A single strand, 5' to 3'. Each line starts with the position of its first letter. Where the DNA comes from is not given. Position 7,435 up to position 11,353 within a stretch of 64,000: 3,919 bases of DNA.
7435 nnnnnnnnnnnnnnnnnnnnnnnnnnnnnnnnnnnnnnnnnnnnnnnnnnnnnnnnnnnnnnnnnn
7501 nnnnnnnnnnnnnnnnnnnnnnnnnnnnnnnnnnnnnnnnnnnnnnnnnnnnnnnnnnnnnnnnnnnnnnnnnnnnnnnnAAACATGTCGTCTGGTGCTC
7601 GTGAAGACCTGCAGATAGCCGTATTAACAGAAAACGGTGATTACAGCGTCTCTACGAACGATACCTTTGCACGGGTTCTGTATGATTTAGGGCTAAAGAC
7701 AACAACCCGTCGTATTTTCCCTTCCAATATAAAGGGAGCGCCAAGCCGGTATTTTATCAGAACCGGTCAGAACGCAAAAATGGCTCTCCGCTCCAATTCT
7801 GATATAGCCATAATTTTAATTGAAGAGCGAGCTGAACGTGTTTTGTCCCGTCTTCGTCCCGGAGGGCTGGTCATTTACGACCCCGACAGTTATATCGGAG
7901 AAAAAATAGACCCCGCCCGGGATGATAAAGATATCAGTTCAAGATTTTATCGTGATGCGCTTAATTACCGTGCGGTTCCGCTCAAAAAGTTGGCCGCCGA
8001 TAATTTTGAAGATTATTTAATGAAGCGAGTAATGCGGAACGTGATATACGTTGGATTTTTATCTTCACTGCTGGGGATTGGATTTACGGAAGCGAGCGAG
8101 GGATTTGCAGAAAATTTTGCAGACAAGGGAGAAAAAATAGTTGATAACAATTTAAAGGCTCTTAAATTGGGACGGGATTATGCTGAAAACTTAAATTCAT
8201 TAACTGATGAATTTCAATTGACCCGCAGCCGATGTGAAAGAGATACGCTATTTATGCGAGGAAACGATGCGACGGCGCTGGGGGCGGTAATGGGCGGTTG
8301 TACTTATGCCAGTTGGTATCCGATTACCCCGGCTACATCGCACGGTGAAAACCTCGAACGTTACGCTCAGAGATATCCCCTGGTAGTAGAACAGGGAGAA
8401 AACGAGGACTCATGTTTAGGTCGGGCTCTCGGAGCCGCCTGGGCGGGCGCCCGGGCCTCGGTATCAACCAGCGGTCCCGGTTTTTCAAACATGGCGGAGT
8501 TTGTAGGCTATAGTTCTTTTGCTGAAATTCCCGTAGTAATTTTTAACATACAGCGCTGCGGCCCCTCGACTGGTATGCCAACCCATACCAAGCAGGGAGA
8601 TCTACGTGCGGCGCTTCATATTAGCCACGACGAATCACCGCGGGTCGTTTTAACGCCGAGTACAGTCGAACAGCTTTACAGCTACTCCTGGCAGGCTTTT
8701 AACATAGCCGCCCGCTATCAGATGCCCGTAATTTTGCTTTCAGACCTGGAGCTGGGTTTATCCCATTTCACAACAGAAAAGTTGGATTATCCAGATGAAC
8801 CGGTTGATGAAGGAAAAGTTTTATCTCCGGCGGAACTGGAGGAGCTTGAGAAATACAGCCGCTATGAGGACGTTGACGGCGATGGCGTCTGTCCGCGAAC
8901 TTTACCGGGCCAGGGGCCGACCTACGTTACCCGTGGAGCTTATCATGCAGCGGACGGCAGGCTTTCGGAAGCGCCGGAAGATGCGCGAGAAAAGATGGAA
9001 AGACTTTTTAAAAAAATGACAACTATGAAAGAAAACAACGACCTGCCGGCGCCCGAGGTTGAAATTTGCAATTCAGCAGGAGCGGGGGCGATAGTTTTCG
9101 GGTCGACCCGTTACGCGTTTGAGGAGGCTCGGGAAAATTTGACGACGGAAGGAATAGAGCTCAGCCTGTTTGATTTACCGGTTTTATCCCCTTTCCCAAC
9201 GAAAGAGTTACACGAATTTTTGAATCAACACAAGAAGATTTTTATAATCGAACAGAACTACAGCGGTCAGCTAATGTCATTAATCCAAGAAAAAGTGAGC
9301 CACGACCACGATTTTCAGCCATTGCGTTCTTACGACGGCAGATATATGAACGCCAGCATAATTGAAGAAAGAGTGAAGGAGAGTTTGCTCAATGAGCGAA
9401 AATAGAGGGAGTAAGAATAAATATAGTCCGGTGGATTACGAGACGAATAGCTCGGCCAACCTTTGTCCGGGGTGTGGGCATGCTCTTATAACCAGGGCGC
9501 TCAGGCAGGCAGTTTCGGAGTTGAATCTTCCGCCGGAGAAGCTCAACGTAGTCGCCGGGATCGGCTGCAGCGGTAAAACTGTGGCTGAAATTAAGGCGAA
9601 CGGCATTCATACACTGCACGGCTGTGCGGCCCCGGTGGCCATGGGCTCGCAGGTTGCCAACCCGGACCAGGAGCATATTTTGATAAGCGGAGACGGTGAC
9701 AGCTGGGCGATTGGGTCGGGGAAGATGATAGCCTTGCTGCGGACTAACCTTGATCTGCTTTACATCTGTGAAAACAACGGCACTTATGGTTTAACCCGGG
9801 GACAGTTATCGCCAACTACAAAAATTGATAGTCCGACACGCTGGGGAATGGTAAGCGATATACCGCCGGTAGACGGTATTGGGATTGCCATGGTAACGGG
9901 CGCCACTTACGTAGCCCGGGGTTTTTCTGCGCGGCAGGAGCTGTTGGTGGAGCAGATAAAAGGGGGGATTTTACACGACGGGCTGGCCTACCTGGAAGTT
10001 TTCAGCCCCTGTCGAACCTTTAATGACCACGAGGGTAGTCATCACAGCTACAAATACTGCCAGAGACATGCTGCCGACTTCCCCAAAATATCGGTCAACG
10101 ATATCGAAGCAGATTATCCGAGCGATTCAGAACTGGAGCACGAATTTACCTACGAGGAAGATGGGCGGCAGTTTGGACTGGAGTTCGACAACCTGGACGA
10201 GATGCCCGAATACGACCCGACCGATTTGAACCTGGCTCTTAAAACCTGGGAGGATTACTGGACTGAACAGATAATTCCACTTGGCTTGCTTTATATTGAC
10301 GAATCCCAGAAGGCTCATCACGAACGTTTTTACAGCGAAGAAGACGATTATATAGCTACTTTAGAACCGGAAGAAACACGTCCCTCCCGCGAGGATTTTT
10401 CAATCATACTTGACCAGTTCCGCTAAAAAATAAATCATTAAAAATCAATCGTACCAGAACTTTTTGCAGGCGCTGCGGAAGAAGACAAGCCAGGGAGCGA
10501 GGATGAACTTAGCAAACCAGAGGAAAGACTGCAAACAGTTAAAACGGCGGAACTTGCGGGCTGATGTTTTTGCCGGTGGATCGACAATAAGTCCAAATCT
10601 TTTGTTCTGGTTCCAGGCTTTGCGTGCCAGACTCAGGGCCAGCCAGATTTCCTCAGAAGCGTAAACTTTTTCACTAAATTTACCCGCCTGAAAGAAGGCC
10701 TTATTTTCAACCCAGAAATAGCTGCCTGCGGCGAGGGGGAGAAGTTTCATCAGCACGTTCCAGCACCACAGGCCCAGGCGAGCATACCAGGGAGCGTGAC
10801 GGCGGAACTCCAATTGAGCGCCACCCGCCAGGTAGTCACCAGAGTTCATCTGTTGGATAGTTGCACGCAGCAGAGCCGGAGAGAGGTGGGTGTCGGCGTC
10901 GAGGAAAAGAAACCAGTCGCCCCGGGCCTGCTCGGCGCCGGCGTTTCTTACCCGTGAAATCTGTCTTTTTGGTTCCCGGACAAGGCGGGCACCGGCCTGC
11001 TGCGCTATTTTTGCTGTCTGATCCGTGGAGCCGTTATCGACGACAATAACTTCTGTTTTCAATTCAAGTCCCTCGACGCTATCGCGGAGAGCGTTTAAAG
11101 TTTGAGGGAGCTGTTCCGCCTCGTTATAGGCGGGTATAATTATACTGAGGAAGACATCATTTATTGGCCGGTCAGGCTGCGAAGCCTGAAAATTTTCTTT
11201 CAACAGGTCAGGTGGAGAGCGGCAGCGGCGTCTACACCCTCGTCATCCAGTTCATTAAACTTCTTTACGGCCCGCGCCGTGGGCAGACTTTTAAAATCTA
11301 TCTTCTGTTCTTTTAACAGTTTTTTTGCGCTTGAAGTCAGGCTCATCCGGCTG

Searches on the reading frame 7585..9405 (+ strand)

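Call 27: search_protein_families(library=pfam, proteins=[window:7585-9405:+], max_evalue=1e-8)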
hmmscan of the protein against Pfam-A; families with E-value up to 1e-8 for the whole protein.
window:7585-9405:+ (606 aa): 2 families
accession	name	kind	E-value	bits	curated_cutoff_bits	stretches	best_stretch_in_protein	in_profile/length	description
PF01855.24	POR_N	-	7.6e-42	144.1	27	1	233-417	2-181/231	Pyruvate flavodoxin/ferredoxin oxidoreductase, thiamine diP-bdg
PF01558.24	POR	-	1.1e-23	84.7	27.4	1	21-197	5-172/173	Pyruvate ferredoxin/flavodoxin oxidoreductase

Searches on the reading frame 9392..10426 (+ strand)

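Call 83: search_protein_families(library=pfam, proteins=[window:9392-10426:+], max_evalue=0.00001)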
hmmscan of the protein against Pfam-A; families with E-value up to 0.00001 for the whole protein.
window:9392-10426:+ (344 aa): 1 family
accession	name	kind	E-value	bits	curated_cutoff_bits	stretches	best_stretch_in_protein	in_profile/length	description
PF02775.26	TPP_enzyme_C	-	6.6e-21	75.1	21.9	1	69-203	23-151/151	Thiamine pyrophosphate enzyme, C-terminal TPP binding domain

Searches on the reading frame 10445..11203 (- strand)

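Call 83: search_protein_families(library=pfam, proteins=[window:10445-11203:-], max_evalue=0.00001)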
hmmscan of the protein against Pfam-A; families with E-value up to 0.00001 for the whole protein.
window:10445-11203:- (252 aa): 3 families
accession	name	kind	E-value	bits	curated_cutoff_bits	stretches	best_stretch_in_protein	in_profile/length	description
PF00535.33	Glycos_transf_2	-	9.3e-28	97.7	23.3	1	20-135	1-120/168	Glycosyl transferase family 2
PF13641.12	Glyco_tranf_2_3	-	2.2e-08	34.8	27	1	19-134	3-126/230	Glycosyltransferase like family 2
PF10111.15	Glyco_tranf_2_2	-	8.1e-08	32.5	27.3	1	20-117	1-104/276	Glycosyltransferase like family 2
